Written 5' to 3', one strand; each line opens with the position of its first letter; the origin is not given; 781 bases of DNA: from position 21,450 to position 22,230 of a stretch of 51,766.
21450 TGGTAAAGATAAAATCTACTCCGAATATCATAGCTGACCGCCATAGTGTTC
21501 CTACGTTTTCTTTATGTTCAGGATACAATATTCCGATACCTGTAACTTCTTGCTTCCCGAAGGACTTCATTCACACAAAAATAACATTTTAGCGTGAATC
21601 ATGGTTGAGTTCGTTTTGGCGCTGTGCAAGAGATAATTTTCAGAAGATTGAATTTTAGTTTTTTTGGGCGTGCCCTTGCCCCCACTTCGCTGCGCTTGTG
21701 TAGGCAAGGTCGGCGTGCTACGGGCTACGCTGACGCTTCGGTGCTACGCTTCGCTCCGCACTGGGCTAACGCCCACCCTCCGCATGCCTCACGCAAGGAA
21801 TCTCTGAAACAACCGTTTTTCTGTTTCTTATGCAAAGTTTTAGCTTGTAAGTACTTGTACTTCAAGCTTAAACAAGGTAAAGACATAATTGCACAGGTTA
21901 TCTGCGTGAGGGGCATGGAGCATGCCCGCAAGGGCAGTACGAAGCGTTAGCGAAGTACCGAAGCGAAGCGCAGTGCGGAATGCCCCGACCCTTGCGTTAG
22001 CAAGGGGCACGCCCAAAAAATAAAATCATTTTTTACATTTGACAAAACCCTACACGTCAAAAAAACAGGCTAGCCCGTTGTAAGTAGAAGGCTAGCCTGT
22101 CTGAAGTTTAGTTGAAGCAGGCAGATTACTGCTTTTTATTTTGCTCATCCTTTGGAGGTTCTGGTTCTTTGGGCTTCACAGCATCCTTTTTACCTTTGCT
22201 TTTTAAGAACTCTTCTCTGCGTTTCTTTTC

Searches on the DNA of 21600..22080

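Call 11: search_rna_families(source=window, start=21600, end=22080, threshold=evalue, max_evalue=10, show_alignments=2)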
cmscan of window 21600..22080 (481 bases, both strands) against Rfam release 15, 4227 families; matches with E-value up to 10: 1.
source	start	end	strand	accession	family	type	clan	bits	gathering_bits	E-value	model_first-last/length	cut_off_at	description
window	21838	21894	-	RF00801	mir-280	Gene; miRNA;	-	17.9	70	1.8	1-83/83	no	mir-280 microRNA precursor family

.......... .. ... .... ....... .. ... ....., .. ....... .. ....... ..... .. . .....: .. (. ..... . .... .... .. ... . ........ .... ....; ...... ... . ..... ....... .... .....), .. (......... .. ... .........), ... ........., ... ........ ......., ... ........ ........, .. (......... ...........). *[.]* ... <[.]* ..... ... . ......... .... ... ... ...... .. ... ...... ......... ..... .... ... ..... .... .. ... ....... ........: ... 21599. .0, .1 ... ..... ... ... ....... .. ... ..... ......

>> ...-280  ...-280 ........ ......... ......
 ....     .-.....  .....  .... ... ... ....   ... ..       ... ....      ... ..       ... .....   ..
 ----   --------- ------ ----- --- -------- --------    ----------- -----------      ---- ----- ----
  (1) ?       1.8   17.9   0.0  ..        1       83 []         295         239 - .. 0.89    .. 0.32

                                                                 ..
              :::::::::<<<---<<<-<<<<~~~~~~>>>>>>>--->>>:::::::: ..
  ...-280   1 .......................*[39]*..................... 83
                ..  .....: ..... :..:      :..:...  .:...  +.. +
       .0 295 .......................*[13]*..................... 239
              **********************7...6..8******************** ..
